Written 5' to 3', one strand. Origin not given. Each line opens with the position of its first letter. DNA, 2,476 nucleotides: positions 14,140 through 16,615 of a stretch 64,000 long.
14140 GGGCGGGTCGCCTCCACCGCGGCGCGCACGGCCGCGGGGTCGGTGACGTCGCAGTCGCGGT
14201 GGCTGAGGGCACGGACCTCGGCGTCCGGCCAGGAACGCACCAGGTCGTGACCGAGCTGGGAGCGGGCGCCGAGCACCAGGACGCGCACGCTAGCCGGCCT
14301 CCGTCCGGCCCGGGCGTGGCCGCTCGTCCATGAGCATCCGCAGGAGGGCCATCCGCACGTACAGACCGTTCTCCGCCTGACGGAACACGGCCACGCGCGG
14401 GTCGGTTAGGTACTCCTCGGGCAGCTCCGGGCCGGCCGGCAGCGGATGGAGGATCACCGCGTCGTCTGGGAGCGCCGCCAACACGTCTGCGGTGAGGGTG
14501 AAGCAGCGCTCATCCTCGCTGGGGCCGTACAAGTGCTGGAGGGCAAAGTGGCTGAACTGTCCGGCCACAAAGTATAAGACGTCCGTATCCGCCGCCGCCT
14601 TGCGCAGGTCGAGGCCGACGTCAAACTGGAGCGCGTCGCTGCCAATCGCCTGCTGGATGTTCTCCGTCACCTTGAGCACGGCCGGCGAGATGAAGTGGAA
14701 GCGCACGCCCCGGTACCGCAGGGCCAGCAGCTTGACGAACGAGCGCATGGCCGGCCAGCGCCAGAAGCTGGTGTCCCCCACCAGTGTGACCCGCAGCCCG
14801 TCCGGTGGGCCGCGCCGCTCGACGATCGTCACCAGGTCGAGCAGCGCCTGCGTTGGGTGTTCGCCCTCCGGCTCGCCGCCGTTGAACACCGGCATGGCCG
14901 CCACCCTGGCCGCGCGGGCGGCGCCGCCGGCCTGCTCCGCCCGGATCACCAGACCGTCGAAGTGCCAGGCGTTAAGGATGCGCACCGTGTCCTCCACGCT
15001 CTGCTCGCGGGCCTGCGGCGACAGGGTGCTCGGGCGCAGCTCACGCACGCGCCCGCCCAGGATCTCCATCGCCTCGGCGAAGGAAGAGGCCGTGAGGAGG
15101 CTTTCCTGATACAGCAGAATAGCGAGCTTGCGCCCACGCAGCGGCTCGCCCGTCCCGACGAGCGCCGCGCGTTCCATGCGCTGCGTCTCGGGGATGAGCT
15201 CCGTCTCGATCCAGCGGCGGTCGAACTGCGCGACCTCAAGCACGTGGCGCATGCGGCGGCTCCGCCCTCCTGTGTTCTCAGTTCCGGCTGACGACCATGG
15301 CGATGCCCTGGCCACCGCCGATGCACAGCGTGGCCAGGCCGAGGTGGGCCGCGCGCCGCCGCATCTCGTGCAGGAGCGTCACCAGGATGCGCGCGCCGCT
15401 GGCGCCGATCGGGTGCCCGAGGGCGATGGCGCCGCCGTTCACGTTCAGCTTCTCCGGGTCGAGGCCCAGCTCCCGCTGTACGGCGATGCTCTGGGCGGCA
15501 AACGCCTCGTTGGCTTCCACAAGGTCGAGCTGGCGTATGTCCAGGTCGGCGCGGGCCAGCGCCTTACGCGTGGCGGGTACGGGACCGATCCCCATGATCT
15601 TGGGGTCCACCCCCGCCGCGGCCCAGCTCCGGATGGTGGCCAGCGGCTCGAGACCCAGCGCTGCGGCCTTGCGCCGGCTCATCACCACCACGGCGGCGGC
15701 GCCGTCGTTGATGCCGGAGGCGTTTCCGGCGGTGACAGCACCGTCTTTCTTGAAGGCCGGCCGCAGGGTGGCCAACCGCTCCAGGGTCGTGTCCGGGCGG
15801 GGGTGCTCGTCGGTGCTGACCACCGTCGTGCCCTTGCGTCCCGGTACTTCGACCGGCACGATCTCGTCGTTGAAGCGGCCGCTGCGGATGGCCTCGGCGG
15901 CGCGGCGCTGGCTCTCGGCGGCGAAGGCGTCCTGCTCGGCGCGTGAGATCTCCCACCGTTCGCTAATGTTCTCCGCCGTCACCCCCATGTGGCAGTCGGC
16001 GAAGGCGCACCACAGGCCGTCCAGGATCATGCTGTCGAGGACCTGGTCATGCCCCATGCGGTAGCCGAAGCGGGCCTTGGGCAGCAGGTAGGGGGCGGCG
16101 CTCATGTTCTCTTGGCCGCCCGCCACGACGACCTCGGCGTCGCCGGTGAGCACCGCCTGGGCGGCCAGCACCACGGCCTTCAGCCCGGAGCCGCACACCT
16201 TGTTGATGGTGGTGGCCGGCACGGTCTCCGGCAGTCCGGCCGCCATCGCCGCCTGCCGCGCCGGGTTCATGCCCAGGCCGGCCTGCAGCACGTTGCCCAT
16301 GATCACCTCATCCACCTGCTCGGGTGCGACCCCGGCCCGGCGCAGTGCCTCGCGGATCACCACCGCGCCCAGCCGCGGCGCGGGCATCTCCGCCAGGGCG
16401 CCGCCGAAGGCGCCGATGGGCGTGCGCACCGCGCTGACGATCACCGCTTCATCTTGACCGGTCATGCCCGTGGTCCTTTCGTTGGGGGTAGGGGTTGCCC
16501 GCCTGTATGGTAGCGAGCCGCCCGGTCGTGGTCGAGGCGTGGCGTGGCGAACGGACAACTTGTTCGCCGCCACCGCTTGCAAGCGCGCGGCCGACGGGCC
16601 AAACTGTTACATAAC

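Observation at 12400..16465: Operon of degenerate pyrimidine-enzyme paralogues with thiolase and an RmlD-like reductase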

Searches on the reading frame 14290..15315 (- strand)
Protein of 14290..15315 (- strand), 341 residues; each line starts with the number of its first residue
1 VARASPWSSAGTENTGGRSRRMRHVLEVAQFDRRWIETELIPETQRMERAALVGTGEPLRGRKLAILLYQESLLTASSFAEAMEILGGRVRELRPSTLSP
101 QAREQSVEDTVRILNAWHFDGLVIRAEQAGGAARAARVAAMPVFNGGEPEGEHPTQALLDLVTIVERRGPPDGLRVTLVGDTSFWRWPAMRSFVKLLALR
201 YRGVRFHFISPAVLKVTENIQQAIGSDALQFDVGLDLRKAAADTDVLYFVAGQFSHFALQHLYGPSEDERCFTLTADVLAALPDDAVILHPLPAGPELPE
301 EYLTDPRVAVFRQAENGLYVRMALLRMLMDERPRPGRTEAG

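Call 3: search_protein_families(library=pfam, proteins=[window:14290-15315:-], max_evalue=0.01)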
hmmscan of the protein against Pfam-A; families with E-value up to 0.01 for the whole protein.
window:14290-15315:- (341 aa): 2 families
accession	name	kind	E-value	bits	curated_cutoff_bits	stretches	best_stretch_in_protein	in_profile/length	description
PF02729.26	OTCace_N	-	2.8e-25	89.6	29.9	1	23-166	1-148/148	Aspartate/ornithine carbamoyltransferase, carbamoyl-P binding domain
PF00185.30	OTCace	-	1.3e-15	58.2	29.4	1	173-327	2-156/157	Aspartate/ornithine carbamoyltransferase, Asp/Orn binding domain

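Call 4: search_protein_families(library=ncbifam, proteins=[window:14290-15315:-], max_evalue=0.01)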
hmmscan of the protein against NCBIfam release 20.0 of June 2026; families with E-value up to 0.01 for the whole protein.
window:14290-15315:- (341 aa): 15 families
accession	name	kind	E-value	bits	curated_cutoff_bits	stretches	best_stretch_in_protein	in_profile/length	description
TIGR00670.1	asp_carb_tr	equivalog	4.9e-53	180.2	236.95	1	23-329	1-303/304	aspartate carbamoyltransferase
NF002032.1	PRK00856.1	equivalog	5.6e-50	170.2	263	1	23-329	1-297/297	aspartate carbamoyltransferase catalytic subunit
NF008853.0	PRK11891.1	equivalog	3.7e-45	154.3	560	1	23-329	89-398/430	aspartate carbamoyltransferase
NF006046.0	PRK08192.1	equivalog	3.3e-40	138.4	512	1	23-330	7-318/339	aspartate carbamoyltransferase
NF001986.0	PRK00779.1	subfamily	5.3e-34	117.7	306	1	21-330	4-305/307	ornithine carbamoyltransferase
TIGR00658.1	orni_carb_tr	equivalog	5.5e-29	101.3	280.85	1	23-329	1-303/304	ornithine carbamoyltransferase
TIGR04384.1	putr_carbamoyl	exception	1.1e-20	74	500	1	58-332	35-310/330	putrescine carbamoyltransferase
NF003286.0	PRK04284.1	subfamily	2.5e-14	53.1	515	1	21-248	5-229/332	ornithine carbamoyltransferase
NF010387.0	PRK13814.1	equivalog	1.6e-13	50.3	660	1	44-329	31-303/310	aspartate carbamoyltransferase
NF009916.0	PRK13376.1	equivalog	4e-12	45.4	800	1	138-329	138-333/525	bifunctional aspartate carbamoyltransferase catalytic subunit/aspartate carbamoyltransferase regulatory subunit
NF011380.0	PRK14805.1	equivalog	1.3e-11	44.1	421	1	22-330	1-301/302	ornithine carbamoyltransferase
NF002470.0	PRK01713.1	equivalog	2.8e-10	40.1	545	1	22-171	7-153/334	ornithine carbamoyltransferase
NF003384.0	PRK04523.1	equivalog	5.3e-10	38.9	288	1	136-330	133-334/336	N-acetylornithine carbamoyltransferase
NF009213.0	PRK12562.1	subfamily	4.2e-09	36.2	559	1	58-167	42-148/334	ornithine carbamoyltransferase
NF011379.0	PRK14804.1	equivalog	1.1e-05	24.7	373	1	59-328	41-308/311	ornithine carbamoyltransferase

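Call 7: search_solved_structures(query=window:14290-15252:-, show_alignments=2, max_evalue=0.00001)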
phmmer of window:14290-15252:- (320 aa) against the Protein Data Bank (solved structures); distinct sequences matched with E-value up to 0.00001: 73 (the best 60 are shown).
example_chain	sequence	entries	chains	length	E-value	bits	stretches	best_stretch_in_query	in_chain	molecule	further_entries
6ypo_A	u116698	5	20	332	2.7e-51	177.8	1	3-308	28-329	PYRB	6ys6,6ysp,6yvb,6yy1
6yw9_A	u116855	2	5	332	3e-51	177.7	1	3-308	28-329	PYRB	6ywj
5g1n_A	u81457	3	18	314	2.2e-43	151.8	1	2-307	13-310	CAD PROTEIN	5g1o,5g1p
5nnn_A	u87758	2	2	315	1.8e-38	135.7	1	2-308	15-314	ctATC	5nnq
8bps_A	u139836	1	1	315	3.6e-38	134.7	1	2-308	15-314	Carbamoyl-phosphate synthase (glutamine-hydrolyzing)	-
8bpl_A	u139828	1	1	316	3.7e-38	134.7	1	2-308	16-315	Carbamoyl-phosphate synthase (glutamine-hydrolyzing)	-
7k46_A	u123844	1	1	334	1e-36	130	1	5-307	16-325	Aspartate carbamoyltransferase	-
1ml4_A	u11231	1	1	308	1.8e-36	129.2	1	2-308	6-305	Aspartate Transcarbamoylase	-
2be7_A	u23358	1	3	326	1.9e-34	122.6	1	3-310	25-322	Aspartate Carbamoyltransferase Catalytic Chain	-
2rgw_A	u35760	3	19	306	6.1e-34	120.9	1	1-310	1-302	Aspartate carbamoyltransferase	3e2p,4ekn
2a0f_A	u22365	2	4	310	1.5e-30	109.7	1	36-309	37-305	Aspartate carbamoyltransferase catalytic chain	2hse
9atc_A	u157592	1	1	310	2.5e-30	109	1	36-309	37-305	ASPARTATE TRANSCARBAMOYLASE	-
6jkq_A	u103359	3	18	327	5.8e-30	107.8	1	19-305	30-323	Aspartate carbamoyltransferase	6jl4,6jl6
6jkr_A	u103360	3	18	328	5.8e-30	107.8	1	19-305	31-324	Aspartate carbamoyltransferase | Aspartate carbamoyltransferase, putative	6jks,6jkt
6jl5_A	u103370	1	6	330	6e-30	107.7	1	19-305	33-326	Aspartate carbamoyltransferase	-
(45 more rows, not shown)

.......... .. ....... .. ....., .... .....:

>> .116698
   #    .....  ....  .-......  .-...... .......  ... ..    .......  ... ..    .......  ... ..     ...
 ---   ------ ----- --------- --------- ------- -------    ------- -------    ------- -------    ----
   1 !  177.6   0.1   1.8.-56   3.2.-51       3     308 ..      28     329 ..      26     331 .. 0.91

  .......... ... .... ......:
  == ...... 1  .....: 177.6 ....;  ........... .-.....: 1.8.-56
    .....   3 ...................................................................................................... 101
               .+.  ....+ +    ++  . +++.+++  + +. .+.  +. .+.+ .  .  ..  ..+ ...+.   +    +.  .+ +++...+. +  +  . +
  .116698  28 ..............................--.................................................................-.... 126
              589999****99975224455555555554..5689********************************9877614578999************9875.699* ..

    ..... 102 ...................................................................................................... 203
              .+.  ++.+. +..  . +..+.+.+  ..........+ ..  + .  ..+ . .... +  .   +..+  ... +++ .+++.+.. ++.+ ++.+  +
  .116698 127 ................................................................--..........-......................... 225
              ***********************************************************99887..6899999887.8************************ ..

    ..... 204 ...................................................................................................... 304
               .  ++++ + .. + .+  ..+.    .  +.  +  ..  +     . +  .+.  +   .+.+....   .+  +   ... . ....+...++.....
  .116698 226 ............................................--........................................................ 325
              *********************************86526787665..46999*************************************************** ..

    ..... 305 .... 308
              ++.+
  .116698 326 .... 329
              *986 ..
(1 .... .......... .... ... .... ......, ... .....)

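Call 14: find_homologous_proteins(query=window:14290-15252:-, max_evalue=1e-10)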
Query window:14290-15252:- (320 aa): 2714 proteins with E <= 1e-10 among 8000 candidates; the best 120 are listed.
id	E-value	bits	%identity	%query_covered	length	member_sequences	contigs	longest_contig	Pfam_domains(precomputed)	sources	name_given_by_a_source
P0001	1.2e-194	664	94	100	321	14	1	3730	PF00185.31,PF02729.27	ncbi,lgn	-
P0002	4.6e-159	547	80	97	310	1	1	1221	PF00185.31,PF02729.27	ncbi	-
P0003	1.3e-157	542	79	96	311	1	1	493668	PF00185.31,PF02729.27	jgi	jgi:aspartate carbamoyltransferase catalytic subunit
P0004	1.1e-156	539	79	97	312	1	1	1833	PF00185.31,PF02729.27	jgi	jgi:aspartate carbamoyltransferase catalytic subunit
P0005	4.9e-156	537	79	96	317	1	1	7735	PF00185.31,PF02729.27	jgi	jgi:aspartate carbamoyltransferase catalytic subunit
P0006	8.7e-156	536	78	97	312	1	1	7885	PF00185.31,PF02729.27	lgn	-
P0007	8.8e-156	536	79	96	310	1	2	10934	PF00185.31,PF02729.27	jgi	jgi:aspartate carbamoyltransferase catalytic subunit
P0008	2.4e-155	534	79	96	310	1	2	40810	PF00185.31,PF02729.27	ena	-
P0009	3.4e-155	534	78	97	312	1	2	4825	PF00185.31,PF02729.27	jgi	jgi:aspartate carbamoyltransferase catalytic subunit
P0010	9.7e-155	532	78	97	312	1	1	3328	PF00185.31,PF02729.27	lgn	-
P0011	1.2e-154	532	77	97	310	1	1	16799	PF00185.31,PF02729.27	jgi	jgi:aspartate carbamoyltransferase catalytic subunit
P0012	1.5e-153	529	77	97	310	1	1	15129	PF00185.31,PF02729.27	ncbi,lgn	-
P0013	5.5e-153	527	76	97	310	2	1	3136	PF00185.31,PF02729.27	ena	-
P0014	9.3e-153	526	78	96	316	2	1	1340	PF00185.31,PF02729.27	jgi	jgi:aspartate carbamoyltransferase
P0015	2.0e-152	525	77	97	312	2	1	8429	PF00185.31,PF02729.27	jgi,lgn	jgi:aspartate carbamoyltransferase catalytic subunit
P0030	2.4e-58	216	39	94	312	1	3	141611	PF00185.31,PF02729.27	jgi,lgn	jgi:aspartate carbamoyltransferase catalytic subunit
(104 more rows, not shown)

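Call 22: find_encoding_contigs(protein=P0003, flank=8000, max_places=2)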
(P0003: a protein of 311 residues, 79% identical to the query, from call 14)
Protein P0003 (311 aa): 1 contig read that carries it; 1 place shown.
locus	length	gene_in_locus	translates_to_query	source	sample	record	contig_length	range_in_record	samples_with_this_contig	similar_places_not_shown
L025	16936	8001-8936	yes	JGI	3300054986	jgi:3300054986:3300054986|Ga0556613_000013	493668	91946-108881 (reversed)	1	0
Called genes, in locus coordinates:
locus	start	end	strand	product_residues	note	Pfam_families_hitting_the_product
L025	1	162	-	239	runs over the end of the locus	PF00702:Hydrolase, PF12710:HAD, PF13419:HAD_2, PF13242:Hydrolase_like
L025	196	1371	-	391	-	PF13433:Peripla_BP_5, PF13458:Peripla_BP_6, PF01094:ANF_receptor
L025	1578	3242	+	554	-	PF13231:PMT_2, PF27757:Competence-induced_Ccs4_N (weak)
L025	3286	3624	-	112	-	PF00581:Rhodanese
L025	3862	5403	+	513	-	PF13231:PMT_2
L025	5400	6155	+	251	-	PF13641:Glyco_tranf_2_3 (weak), PF00535:Glycos_transf_2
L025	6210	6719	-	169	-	-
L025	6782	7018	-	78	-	-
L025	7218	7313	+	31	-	-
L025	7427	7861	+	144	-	PF13474:SnoaL_3, PF12680:SnoaL_2, PF14534:DUF4440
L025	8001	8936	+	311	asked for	PF02729:OTCace_N, PF00185:OTCace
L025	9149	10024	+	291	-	PF01370:Epimerase, PF04321:RmlD_sub_bind, PF02719:Polysacc_synt_2, PF16363:GDP_Man_Dehyd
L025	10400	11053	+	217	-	PF00156:Pribosyltran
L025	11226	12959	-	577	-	PF09587:PGA_cap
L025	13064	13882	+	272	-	-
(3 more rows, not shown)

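Call 23: find_encoding_contigs(protein=P0008, flank=8000, max_places=2)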
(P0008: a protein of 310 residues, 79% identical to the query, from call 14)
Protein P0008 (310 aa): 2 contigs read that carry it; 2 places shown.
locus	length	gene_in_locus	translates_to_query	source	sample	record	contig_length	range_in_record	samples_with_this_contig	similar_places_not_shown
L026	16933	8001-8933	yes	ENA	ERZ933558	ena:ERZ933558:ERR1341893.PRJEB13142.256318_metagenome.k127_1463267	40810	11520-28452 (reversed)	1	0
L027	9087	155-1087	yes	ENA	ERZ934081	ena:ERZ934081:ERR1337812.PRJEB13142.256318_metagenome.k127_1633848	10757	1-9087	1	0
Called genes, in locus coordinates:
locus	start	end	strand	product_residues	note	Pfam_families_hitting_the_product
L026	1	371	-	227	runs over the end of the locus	PF13191:AAA_16 (weak), PF06414:Zeta_toxin (faint), PF08433:KTI12 (weak), PF13238:AAA_18 (weak), PF13671:AAA_33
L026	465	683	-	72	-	-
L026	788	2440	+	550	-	PF27757:Competence-induced_Ccs4_N (faint), PF13231:PMT_2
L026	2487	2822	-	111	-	PF00581:Rhodanese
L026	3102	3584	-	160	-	-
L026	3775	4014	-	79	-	-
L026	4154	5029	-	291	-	PF12697:Abhydrolase_6, PF00561:Abhydrolase_1, PF12146:Hydrolase_4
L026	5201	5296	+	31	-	-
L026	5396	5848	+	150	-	PF13474:SnoaL_3, PF14534:DUF4440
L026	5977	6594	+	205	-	PF00730:HhH-GPD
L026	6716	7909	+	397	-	PF00108:Thiolase_N, PF00109:ketoacyl-synt (faint), PF02803:Thiolase_C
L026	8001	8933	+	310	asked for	PF02729:OTCace_N, PF00185:OTCace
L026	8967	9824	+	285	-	PF01370:Epimerase, PF04321:RmlD_sub_bind, PF01073:3Beta_HSD (weak), PF02719:Polysacc_synt_2, PF16363:GDP_Man_Dehyd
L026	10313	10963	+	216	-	PF00156:Pribosyltran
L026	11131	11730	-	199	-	PF03588:Leu_Phe_trans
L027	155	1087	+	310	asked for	PF02729:OTCace_N, PF00185:OTCace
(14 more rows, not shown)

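Call 24: find_encoding_contigs(protein=P0011, flank=8000, max_places=2)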
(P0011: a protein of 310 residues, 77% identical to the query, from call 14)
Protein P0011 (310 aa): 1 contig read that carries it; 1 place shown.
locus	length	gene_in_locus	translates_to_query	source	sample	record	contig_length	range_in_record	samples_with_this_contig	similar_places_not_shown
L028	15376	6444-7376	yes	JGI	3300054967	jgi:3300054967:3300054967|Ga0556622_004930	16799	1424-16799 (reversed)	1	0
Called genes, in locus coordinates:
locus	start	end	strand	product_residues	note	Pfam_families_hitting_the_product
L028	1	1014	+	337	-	?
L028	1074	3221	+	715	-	-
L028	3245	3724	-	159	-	-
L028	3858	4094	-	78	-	-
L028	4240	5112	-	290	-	PF12697:Abhydrolase_6, PF00561:Abhydrolase_1, PF12146:Hydrolase_4, PF03096:Ndr (weak)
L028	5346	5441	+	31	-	-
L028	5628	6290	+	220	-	PF00730:HhH-GPD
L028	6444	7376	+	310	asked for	PF02729:OTCace_N, PF00185:OTCace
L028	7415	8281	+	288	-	PF01370:Epimerase, PF04321:RmlD_sub_bind, PF16363:GDP_Man_Dehyd, PF02719:Polysacc_synt_2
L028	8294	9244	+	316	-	PF01156:IU_nuc_hydro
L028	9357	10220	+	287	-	PF13367:PrsW-protease, PF13240:Zn_Ribbon_1 (weak)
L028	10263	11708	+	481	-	PF07690:MFS_1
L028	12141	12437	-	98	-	-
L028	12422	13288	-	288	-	PF00496:SBP_bac_5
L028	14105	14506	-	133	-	-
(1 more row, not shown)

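Call 47: find_encoding_contigs(protein=P0030, flank=6000, max_places=1)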
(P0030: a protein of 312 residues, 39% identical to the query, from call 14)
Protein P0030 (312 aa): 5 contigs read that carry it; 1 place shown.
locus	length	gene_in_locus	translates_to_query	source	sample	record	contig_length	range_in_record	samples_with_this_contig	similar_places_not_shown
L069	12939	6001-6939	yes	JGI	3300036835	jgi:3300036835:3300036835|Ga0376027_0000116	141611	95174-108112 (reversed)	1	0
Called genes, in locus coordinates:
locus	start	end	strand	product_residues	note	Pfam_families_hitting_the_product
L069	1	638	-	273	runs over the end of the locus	PF00483:NTP_transferase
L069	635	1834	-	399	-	PF08421:Methyltransf_13, PF13489:Methyltransf_23, PF08484:Methyltransf_14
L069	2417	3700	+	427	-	PF02222:ATP-grasp (weak), PF15632:ATPgrasp_Ter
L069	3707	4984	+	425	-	PF00070:Pyr_redox (faint), PF01494:FAD_binding_3 (faint), PF01946:Thi4 (faint), PF03486:HI0933_like (faint), PF07992:Pyr_redox_2, PF13241:NAD_binding_7 (faint), PF13434:Lys_Orn_oxgnase (faint), PF13738:Pyr_redox_3, +2 more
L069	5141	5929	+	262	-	PF05721:PhyH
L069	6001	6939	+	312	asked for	PF02729:OTCace_N, PF00185:OTCace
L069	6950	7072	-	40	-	-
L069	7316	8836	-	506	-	PF25954:Beta-barrel_RND_2, PF25989:YknX_C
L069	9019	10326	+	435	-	PF13439:Glyco_transf_4, PF20706:GT4-conflict (weak), PF00534:Glycos_transf_1, PF13692:Glyco_trans_1_4, PF13524:Glyco_trans_1_2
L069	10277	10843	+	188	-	-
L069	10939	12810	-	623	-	PF18915:DUF5667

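Call 93: find_encoding_contigs(protein=P0007, flank=6000, max_places=2)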
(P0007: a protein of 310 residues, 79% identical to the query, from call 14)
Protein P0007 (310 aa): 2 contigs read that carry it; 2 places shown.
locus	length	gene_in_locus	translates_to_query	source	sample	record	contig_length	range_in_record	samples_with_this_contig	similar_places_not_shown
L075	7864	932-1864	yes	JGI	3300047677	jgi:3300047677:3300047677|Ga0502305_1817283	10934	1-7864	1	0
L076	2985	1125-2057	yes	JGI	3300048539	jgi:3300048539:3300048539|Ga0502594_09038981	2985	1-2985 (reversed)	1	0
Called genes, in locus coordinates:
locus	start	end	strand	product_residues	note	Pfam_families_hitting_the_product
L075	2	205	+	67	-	?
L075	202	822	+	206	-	PF00730:HhH-GPD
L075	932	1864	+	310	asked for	PF02729:OTCace_N, PF00185:OTCace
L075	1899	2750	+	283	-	PF01370:Epimerase, PF04321:RmlD_sub_bind, PF01073:3Beta_HSD (weak), PF02719:Polysacc_synt_2, PF16363:GDP_Man_Dehyd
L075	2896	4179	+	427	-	PF02515:CoA_transf_3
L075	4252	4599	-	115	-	-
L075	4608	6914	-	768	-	PF18072:FGAR-AT_linker, PF00586:AIRS, PF02769:AIRS_C, PF00586:AIRS, PF02769:AIRS_C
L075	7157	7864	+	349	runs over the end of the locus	PF13531:SBP_bac_11, PF01547:SBP_bac_1, PF13416:SBP_bac_8, PF13343:SBP_bac_6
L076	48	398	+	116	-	PF13474:SnoaL_3 (weak)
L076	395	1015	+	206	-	PF00730:HhH-GPD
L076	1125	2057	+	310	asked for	PF02729:OTCace_N, PF00185:OTCace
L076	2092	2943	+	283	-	PF01370:Epimerase, PF04321:RmlD_sub_bind, PF01073:3Beta_HSD (weak), PF02719:Polysacc_synt_2, PF16363:GDP_Man_Dehyd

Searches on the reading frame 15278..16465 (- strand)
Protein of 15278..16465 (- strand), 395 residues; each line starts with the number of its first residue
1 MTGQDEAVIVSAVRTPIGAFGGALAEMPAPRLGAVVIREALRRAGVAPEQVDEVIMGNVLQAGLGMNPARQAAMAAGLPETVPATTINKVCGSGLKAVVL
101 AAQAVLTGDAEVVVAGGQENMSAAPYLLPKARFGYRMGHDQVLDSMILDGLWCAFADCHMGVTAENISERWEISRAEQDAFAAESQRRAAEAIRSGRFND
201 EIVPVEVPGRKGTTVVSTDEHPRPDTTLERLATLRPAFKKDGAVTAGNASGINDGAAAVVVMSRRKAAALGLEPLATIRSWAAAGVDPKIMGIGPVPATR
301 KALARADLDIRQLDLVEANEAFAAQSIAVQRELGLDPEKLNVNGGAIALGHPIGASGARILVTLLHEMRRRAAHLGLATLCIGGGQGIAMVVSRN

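Call 3: search_protein_families(library=pfam, proteins=[window:15278-16465:-], max_evalue=0.01)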
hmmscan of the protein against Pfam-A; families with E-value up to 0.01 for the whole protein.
window:15278-16465:- (395 aa): 4 families
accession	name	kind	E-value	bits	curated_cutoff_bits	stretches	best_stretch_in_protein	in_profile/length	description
PF00108.29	Thiolase_N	-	8.3e-110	366.7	26.4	1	8-264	2-259/260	Thiolase, N-terminal domain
PF02803.24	Thiolase_C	-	1.3e-52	177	27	1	273-393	2-122/123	Thiolase, C-terminal domain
PF00109.32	ketoacyl-synt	-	1.9e-05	24.9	20.8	1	83-121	166-204/252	Beta-ketoacyl synthase, N-terminal domain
PF02801.28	Ketoacyl-synt_C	-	0.00089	19.7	20.8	0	30-54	24-48/119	Beta-ketoacyl synthase, C-terminal domain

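Call 4: search_protein_families(library=ncbifam, proteins=[window:15278-16465:-], max_evalue=0.01)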
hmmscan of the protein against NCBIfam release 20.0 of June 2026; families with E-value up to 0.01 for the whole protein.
window:15278-16465:- (395 aa): 53 families (the best 25 are shown)
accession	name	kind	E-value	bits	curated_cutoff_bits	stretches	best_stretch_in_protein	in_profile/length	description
NF004206.0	PRK05656.1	subfamily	1.7e-182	606.8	688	1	6-394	3-392/392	acetyl-CoA C-acetyltransferase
NF006552.0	PRK09051.1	subfamily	2.2e-160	534.3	565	1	4-394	3-394/395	beta-ketothiolase BktB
TIGR01930.1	AcCoA-C-Actrans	subfamily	1e-154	515.2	240.55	1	9-392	1-384/385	acetyl-CoA C-acyltransferase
NF006086.0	PRK08235.1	equivalog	2.5e-152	507.5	526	1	6-392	3-390/393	acetyl-CoA C-acetyltransferase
NF042999.1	bketothiol_BktB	equivalog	1.1e-149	499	725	1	5-393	3-392/394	beta-ketothiolase BktB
NF004853.0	PRK06205.1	subfamily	1.5e-135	452.3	551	1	6-394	3-402/404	acetyl-CoA C-acetyltransferase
NF005152.0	PRK06633.1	equivalog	6.6e-135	449.7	675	1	8-392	6-389/392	acetyl-CoA C-acetyltransferase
NF005404.0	PRK06954.1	subfamily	7.6e-132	440.1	687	1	4-392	6-394/397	acetyl-CoA C-acetyltransferase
NF006551.0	PRK09050.1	subfamily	3.7e-130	434.6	605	1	6-394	3-400/401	3-oxoadipyl-CoA thiolase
TIGR02430.1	pcaF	equivalog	1.8e-127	425.7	597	1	6-394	2-399/400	3-oxoadipyl-CoA thiolase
NF042967.1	AcCoAtase_PhaA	equivalog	2.8e-120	402.1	740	1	6-394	3-395/396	acetyl-CoA acetyltransferase PhaA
NF005805.0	PRK07661.1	equivalog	5.4e-119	397.6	633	1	6-392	3-388/391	acetyl-CoA C-acetyltransferase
NF006510.0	PRK08947.1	equivalog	2.3e-111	372.5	519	1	6-394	3-386/387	acetyl-CoA C-acyltransferase FadA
NF006001.0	PRK08131.1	equivalog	2.7e-111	372.3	622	1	6-394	3-399/401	3-oxoadipyl-CoA thiolase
NF005890.0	PRK07851.1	equivalog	4.2e-110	368.5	580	2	159-394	172-404/406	acetyl-CoA C-acetyltransferase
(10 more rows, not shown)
